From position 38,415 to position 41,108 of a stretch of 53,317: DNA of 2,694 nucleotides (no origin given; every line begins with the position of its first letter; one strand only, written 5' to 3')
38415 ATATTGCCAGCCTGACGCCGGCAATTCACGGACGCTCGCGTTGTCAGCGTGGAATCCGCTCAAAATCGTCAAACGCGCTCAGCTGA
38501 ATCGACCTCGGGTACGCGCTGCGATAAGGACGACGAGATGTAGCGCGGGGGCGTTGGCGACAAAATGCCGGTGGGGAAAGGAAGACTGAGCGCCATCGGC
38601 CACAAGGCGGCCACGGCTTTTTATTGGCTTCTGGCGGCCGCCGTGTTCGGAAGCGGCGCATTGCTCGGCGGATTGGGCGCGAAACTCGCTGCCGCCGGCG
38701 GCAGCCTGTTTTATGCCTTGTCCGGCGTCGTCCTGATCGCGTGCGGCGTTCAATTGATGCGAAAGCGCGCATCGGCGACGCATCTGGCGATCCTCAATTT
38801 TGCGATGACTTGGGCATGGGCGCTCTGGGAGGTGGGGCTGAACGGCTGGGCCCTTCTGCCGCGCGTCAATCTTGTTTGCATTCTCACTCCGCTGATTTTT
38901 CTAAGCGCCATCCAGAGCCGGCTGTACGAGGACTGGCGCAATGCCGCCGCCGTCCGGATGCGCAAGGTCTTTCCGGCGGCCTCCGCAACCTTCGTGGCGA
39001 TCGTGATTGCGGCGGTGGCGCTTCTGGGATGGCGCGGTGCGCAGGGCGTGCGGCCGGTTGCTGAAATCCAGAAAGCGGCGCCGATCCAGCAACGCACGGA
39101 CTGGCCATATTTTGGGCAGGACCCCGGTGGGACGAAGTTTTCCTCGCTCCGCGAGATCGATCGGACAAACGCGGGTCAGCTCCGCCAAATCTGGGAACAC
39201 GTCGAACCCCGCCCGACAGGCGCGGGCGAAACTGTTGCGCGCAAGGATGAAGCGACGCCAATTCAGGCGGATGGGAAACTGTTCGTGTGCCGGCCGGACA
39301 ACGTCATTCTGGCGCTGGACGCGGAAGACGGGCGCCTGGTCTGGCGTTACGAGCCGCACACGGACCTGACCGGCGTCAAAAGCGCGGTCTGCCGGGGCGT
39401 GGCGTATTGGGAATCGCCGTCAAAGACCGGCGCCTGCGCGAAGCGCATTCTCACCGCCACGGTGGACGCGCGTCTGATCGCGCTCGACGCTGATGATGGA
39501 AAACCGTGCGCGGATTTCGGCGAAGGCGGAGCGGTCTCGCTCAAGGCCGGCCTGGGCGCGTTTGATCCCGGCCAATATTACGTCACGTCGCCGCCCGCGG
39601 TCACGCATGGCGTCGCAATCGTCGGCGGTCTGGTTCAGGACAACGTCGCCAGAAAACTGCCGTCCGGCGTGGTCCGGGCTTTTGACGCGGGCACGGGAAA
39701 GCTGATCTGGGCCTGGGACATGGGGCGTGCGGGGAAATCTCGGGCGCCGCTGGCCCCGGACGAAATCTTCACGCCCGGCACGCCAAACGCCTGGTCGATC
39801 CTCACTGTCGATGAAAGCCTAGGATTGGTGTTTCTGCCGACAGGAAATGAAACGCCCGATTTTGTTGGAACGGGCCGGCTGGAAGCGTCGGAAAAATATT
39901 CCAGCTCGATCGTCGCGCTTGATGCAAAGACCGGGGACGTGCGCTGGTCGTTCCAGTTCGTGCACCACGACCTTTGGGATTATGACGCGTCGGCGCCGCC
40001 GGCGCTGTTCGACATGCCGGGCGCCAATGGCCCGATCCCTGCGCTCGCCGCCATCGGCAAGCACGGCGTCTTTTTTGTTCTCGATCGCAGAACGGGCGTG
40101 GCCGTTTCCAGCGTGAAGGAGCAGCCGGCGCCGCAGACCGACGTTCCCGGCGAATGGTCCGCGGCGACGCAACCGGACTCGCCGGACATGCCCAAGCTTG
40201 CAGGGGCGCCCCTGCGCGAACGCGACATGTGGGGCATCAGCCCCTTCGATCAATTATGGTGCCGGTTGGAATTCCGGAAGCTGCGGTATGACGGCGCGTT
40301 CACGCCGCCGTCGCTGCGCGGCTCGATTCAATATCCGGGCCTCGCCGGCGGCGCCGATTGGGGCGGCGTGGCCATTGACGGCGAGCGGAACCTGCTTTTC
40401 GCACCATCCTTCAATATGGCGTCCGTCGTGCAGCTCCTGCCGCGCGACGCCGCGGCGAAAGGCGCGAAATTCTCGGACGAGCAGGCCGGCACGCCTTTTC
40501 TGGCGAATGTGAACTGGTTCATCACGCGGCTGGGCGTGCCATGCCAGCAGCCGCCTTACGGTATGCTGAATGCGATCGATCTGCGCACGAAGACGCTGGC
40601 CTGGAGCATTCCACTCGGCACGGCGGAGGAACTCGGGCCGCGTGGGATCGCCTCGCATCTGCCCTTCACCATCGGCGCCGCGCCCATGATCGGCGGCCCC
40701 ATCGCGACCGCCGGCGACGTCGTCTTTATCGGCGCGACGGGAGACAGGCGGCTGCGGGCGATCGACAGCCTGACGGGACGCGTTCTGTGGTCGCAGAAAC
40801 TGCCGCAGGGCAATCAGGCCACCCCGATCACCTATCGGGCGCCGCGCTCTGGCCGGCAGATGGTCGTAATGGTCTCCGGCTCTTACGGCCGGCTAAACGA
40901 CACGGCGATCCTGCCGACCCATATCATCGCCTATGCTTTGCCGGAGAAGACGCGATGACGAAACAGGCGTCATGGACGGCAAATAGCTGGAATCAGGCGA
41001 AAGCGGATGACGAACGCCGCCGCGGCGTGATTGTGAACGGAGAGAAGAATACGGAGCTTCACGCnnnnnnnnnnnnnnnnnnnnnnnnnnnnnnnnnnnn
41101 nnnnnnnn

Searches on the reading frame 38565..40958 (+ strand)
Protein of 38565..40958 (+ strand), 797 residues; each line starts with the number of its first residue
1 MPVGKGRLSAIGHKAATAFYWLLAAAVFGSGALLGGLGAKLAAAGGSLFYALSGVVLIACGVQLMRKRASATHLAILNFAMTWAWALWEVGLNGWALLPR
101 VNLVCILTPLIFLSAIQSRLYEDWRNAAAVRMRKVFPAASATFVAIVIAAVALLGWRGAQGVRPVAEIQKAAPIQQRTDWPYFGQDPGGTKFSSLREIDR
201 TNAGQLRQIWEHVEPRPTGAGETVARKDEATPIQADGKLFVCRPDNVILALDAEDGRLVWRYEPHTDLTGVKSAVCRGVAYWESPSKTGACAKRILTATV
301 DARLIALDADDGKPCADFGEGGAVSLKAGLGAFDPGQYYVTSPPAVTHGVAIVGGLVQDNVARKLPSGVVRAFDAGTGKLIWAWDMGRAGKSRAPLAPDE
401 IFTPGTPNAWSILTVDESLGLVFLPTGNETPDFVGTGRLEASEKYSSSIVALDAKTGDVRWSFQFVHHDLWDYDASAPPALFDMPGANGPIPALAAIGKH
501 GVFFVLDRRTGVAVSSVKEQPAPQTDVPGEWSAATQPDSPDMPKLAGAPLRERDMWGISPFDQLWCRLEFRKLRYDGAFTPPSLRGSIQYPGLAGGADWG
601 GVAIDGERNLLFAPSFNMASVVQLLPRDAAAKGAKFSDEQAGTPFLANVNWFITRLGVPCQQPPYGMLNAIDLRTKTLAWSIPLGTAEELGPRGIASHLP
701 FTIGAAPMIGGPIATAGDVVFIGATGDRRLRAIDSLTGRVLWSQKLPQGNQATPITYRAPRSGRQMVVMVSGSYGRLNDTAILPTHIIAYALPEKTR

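Call 7: search_protein_families(library=pfam, proteins=[window:38565-40958:+], max_evalue=0.001)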
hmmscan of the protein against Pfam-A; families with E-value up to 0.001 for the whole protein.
window:38565-40958:+ (797 aa): 3 families
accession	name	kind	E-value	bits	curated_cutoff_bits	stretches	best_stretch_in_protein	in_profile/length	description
PF01011.28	PQQ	-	2e-212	707.6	26.7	1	180-767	1-595/595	Glucose/ethanol/alcohol dehydrogenase, beta-propeller domain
PF13360.13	PQQ_2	-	5.7e-21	75.7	27.6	3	230-314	67-140/233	Outer membrane protein assembly factor BamB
PF13570.13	Beta-prop_ACSF4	-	3.8e-05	23.7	133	0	240-270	23-50/329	Beta-alanine-activating enzyme, beta-propeller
